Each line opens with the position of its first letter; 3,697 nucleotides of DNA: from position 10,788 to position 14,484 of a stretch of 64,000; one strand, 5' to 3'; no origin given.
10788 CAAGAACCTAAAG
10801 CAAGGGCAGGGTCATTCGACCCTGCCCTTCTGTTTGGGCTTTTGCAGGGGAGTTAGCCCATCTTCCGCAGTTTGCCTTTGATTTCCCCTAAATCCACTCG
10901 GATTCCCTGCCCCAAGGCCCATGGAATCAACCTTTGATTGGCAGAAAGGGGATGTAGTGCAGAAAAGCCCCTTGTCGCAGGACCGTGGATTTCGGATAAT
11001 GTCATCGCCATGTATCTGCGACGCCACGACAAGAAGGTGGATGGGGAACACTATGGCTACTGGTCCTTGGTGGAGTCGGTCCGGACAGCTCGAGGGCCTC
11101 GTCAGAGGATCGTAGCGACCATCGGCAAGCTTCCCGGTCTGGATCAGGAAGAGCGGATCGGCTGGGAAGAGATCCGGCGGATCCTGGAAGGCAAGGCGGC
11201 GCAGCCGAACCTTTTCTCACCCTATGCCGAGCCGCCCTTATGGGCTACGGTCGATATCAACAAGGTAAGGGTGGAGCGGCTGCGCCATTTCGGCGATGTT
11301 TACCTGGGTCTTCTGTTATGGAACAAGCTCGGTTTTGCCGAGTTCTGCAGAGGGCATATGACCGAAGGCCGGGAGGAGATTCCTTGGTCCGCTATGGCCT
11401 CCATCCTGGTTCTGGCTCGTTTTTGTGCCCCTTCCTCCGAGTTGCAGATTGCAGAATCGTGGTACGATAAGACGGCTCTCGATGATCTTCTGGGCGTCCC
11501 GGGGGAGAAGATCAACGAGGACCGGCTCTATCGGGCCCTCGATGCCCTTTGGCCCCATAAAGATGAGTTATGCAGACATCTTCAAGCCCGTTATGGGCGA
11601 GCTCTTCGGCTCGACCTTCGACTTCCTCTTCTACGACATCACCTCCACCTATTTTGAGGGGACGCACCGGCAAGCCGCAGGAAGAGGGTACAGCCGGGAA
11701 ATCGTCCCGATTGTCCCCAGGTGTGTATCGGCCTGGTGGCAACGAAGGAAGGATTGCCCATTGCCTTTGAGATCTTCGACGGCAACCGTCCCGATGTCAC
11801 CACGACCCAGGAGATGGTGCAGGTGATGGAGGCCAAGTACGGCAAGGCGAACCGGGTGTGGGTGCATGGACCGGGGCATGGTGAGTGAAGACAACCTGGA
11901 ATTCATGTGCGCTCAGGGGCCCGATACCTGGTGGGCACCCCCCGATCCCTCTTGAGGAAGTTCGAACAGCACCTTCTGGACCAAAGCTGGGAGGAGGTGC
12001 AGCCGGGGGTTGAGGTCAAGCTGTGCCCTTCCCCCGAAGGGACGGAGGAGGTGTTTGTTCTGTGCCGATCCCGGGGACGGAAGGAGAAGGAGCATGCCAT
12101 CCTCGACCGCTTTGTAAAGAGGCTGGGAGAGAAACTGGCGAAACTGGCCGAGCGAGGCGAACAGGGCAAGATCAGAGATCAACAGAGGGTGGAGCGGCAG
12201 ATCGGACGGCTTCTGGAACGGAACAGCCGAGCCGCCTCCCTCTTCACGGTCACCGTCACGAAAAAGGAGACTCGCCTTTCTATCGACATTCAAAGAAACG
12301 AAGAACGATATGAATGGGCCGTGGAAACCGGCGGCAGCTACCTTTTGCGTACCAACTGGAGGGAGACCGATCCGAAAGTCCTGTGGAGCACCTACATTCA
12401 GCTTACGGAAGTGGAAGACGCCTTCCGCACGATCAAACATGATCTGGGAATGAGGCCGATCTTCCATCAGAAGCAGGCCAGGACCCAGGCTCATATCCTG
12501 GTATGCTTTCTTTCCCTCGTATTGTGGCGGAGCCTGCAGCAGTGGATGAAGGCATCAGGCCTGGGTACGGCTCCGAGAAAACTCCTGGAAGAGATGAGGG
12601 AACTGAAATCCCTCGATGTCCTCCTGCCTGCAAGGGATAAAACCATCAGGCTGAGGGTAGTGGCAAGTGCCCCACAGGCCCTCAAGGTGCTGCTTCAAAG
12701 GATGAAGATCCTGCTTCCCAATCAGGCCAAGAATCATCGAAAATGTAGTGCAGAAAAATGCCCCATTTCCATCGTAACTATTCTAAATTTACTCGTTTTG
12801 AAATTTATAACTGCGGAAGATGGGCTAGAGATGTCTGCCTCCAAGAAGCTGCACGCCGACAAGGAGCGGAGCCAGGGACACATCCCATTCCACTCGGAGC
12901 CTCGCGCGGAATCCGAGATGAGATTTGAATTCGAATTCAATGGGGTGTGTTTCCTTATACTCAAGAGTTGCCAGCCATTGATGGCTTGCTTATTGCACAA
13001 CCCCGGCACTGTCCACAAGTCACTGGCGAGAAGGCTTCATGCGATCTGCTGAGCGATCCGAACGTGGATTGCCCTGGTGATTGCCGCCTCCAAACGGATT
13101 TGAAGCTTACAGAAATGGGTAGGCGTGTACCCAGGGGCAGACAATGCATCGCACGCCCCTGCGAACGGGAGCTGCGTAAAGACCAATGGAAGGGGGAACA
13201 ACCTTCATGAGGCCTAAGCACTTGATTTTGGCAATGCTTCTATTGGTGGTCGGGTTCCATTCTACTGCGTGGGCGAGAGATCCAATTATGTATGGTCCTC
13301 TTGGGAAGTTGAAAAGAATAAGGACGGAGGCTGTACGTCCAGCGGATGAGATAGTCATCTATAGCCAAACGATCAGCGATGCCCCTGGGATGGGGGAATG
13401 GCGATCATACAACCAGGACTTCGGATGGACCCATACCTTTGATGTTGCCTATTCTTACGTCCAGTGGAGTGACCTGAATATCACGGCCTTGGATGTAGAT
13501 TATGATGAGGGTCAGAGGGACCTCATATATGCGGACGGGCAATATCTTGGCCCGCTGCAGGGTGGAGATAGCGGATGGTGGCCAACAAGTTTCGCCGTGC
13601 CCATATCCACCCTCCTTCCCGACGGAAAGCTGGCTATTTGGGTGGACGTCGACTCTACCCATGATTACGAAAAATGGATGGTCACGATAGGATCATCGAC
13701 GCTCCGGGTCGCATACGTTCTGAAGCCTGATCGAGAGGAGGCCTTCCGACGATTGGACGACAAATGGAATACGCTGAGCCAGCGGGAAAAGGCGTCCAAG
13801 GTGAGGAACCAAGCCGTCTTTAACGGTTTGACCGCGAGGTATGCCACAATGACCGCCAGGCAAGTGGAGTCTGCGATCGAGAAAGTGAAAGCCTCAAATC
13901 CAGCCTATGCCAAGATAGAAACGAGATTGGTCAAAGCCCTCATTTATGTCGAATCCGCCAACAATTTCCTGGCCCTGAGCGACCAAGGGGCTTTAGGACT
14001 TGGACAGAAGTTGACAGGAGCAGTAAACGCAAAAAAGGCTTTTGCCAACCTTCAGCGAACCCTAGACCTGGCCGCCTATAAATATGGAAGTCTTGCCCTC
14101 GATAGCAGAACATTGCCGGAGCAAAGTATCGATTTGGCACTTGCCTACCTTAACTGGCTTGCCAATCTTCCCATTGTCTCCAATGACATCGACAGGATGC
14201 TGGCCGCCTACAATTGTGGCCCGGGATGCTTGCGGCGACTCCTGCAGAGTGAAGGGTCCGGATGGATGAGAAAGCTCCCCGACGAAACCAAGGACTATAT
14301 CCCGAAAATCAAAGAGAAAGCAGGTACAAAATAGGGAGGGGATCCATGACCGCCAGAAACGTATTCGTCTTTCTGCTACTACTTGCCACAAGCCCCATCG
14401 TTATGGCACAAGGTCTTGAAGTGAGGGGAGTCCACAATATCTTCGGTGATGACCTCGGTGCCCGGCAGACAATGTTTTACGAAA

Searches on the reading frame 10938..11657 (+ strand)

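Call 60: search_protein_families(library=pfam, proteins=[window:10938-11657:+], max_evalue=0.001)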
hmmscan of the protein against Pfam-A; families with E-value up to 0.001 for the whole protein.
window:10938-11657:+ (239 aa): 1 family
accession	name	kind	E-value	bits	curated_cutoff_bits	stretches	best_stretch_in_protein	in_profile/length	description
PF14104.11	DUF4277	-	0.00022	22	25.4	1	143-205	32-96/109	Domain of unknown function (DUF4277)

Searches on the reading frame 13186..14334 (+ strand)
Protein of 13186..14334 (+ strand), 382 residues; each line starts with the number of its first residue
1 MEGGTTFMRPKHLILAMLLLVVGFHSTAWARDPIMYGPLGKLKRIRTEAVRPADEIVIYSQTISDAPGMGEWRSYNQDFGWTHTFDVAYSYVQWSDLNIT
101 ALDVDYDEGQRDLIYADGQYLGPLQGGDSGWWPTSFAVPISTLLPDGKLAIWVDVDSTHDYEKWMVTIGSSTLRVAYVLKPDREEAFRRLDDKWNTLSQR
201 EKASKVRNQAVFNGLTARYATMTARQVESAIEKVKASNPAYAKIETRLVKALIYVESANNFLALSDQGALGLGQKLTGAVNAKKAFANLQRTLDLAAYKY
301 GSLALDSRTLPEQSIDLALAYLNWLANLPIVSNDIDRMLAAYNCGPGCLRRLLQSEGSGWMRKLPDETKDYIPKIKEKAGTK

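Call 60: search_protein_families(library=pfam, proteins=[window:13186-14334:+], max_evalue=0.001)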
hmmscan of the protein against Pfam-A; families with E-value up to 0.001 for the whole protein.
window:13186-14334:+ (382 aa): 1 family
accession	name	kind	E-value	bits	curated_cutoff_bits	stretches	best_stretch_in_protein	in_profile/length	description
PF01464.25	SLT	-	5.1e-12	45.8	21.3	1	243-357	11-109/117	Transglycosylase SLT domain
